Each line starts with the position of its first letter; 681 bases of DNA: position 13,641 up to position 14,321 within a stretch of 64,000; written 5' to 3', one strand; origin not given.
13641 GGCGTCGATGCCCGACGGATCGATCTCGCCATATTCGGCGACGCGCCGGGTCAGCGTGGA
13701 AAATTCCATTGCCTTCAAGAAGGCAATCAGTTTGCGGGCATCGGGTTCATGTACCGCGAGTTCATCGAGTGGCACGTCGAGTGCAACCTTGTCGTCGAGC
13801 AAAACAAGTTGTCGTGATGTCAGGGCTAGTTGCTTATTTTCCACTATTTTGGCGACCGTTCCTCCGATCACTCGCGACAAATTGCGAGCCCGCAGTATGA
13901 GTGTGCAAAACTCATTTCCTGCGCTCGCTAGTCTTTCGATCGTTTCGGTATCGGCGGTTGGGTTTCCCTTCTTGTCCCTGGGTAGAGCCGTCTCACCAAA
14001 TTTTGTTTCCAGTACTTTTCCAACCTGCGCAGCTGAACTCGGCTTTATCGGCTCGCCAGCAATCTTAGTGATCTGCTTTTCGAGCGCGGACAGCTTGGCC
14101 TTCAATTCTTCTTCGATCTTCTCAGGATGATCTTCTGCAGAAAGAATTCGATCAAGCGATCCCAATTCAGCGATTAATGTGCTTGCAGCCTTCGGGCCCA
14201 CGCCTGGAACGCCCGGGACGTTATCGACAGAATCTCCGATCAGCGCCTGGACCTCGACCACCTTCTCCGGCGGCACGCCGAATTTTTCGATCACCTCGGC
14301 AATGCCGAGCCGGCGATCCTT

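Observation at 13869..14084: DNA polymerase I carries a second, foreign copy of its thumb segment inside the 5'-nuclease region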

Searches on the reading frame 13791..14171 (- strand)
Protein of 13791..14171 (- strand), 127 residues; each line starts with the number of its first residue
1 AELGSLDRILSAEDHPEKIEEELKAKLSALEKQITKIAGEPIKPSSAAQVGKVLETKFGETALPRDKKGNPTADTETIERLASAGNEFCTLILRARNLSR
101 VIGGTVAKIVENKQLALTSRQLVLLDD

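Call 21: search_protein_representatives(protein=window:13821-14129:-)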
Query: 103 residues. Proteins with E-value up to 0.001 (for the whole library): 16; up to 1e-10: 1; up to 1e-30: 0. The best 16 are listed.
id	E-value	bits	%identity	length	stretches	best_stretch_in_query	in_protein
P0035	5.6e-18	80.9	52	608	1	2-90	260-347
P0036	1.1e-10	57.6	56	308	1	40-102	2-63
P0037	1.1e-07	48.1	50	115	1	2-57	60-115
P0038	1.1e-04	38.4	38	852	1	6-87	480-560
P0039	2.6e-04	37.2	29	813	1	3-98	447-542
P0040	3.0e-04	37.1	38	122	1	8-88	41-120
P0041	3.2e-04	37.0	36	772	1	9-86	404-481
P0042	3.5e-04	36.8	30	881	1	5-94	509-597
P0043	4.2e-04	36.6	33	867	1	3-99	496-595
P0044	4.3e-04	36.5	41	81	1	11-82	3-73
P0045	5.5e-04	36.2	34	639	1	3-88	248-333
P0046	5.8e-04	36.1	33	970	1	4-89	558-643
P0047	6.8e-04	35.9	36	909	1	5-93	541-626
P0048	6.9e-04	35.9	42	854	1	3-89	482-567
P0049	9.0e-04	35.5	30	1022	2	5-90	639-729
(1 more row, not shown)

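Call 47: search_dna_similar(query=window:13791-14171:-, collection=phages, mode=protein, max_evalue=0.001, max_rows=15)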
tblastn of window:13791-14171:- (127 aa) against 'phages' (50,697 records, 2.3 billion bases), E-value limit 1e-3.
No match.

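Call 48: search_dna_similar(query=window:13791-14171:-, collection=plasmids, mode=protein, max_evalue=0.001, max_rows=15)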
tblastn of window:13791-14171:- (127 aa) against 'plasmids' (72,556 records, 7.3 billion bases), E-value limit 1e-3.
No match.
